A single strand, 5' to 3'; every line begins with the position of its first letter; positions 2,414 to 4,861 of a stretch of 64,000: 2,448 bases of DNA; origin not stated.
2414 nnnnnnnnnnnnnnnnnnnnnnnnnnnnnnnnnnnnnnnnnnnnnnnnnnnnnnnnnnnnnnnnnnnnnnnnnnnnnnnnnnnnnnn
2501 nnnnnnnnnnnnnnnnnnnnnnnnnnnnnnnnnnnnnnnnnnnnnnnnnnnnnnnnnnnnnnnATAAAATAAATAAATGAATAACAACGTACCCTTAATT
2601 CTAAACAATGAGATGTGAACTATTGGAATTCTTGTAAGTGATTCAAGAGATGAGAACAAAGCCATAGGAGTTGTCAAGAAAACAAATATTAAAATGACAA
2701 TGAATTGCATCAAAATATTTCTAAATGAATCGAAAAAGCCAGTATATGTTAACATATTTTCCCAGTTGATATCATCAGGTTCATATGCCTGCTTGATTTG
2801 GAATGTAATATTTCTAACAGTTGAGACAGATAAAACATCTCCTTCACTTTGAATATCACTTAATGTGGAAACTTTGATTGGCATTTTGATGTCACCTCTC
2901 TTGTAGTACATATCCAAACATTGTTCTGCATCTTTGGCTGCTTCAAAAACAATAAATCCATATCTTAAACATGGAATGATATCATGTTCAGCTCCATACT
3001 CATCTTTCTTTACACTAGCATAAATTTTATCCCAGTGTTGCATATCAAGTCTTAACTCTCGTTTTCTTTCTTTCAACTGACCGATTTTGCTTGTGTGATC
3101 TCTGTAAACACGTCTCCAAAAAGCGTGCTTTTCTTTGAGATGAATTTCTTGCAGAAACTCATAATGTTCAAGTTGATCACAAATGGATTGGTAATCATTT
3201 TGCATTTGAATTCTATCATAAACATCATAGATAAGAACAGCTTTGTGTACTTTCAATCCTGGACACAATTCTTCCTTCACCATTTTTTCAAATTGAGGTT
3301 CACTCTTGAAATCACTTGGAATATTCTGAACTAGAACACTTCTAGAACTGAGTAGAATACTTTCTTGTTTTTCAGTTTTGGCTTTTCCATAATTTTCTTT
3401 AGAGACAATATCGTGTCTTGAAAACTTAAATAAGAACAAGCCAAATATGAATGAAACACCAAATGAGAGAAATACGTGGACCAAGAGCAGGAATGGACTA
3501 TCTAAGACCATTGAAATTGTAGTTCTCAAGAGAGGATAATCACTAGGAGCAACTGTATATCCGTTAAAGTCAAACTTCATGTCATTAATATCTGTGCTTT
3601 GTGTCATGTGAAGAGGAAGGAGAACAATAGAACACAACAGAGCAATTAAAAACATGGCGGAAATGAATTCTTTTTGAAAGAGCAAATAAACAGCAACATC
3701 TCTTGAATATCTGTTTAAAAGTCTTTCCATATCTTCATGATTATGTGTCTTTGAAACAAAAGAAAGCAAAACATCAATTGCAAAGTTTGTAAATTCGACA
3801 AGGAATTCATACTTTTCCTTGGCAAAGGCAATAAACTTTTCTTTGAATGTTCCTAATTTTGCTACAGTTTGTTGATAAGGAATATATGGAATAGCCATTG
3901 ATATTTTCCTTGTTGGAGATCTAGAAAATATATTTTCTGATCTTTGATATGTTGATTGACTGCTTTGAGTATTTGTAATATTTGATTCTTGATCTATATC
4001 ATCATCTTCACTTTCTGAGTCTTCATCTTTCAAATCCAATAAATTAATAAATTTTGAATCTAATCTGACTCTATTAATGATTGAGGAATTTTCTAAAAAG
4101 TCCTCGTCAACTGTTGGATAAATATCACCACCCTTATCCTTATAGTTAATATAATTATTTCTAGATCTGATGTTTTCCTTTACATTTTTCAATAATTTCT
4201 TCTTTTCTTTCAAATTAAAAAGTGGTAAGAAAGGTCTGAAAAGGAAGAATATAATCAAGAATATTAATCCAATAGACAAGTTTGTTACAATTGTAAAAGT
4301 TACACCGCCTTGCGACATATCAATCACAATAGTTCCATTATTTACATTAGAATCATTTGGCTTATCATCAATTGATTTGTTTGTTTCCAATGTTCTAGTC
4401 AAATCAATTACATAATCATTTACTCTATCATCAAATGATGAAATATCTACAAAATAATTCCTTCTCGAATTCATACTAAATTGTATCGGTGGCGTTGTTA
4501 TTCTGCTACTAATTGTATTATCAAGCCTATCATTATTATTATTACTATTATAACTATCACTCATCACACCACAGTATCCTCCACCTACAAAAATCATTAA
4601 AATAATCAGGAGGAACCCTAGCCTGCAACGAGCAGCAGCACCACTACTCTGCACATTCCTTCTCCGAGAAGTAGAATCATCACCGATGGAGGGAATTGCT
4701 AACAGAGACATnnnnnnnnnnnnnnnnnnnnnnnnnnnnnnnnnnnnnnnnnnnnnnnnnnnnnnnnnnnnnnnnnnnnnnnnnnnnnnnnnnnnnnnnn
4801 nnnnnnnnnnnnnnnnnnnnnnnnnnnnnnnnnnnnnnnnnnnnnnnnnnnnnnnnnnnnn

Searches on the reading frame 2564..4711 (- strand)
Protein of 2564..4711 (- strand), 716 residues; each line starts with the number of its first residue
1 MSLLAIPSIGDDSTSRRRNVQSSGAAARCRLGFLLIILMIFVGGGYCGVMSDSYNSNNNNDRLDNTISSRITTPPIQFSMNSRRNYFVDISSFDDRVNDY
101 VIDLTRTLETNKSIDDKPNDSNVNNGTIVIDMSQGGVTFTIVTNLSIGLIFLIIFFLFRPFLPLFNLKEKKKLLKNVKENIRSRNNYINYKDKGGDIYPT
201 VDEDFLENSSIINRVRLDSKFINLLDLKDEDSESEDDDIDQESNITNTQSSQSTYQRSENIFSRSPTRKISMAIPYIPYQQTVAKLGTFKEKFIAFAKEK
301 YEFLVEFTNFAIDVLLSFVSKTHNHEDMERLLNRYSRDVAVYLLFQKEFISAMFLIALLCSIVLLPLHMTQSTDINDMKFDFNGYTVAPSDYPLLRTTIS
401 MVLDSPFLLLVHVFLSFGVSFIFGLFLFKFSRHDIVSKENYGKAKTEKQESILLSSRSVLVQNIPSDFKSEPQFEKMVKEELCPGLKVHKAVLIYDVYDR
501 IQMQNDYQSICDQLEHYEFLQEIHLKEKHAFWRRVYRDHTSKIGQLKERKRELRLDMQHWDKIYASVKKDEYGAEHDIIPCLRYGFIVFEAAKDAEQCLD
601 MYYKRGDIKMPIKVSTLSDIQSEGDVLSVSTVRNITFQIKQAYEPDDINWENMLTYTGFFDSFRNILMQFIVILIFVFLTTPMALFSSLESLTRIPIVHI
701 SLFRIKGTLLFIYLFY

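Call 13: list_cluster_members(proteins=[window:2564-4711:-, window:4923-6077:-, window:6153-7490:+, window:34620-36491:+, window:36647-39433:-, window:48586-49788:+, window:50293-51513:+, window:58855-60900:-])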
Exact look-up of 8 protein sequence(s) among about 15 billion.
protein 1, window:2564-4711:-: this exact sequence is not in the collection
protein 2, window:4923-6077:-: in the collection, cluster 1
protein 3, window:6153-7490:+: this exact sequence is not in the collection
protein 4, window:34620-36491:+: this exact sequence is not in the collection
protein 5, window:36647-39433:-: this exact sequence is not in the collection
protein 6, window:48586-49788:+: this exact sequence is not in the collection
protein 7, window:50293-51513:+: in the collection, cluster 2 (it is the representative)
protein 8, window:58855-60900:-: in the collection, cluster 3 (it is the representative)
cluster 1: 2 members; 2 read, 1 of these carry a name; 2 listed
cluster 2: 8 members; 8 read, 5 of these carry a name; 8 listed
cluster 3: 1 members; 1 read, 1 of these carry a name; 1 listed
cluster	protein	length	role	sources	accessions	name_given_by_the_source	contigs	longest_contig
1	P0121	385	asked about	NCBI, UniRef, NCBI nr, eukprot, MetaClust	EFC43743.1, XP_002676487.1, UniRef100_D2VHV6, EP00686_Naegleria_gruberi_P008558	predicted protein [Naegleria gruberi] | Predicted protein n=1 Tax=Naegleria gruberi TaxID=5762 RepID=D2VHV6_NAEGR | uncharacterized protein NAEGRDRAFT_68460 [Naegleria gruberi]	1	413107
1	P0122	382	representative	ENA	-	-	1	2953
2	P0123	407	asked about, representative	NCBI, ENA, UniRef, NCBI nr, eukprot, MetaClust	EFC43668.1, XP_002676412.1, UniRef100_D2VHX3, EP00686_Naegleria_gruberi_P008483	predicted protein [Naegleria gruberi] | Probable eukaryotic initiation factor 4A n=2 Tax=Naegleria gruberi TaxID=5762 ... | uncharacterized protein NAEGRDRAFT_80026 [Naegleria gruberi]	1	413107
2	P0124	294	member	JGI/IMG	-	translation initiation factor 4A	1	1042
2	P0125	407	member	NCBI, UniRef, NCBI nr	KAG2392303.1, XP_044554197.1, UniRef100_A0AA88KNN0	hypothetical protein C9374_012555 [Naegleria lovaniensis] | Probable eukaryotic initiation factor 4A n=1 Tax=Naegleria lovaniensis TaxID=51637 ... | uncharacterized protein C9374_012555 [Naegleria lovaniensis]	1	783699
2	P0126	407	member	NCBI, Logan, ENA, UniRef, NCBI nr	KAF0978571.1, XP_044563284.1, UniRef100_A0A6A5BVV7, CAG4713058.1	hypothetical protein FDP41_002391 [Naegleria fowleri] | Probable eukaryotic initiation factor 4A n=1 Tax=Naegleria fowleri TaxID=5763 ... | uncharacterized protein FDP41_002391 [Naegleria fowleri]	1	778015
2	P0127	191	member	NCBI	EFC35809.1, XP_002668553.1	predicted protein, partial [Naegleria gruberi]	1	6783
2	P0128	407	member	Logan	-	-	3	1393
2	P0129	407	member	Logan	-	-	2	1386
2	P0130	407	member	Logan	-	-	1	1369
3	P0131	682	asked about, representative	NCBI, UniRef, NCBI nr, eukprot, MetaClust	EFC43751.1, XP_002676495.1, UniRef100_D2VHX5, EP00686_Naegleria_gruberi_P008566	predicted protein [Naegleria gruberi] | Predicted protein n=1 Tax=Naegleria gruberi TaxID=5762 RepID=D2VHX5_NAEGR | uncharacterized protein NAEGRDRAFT_49678 [Naegleria gruberi]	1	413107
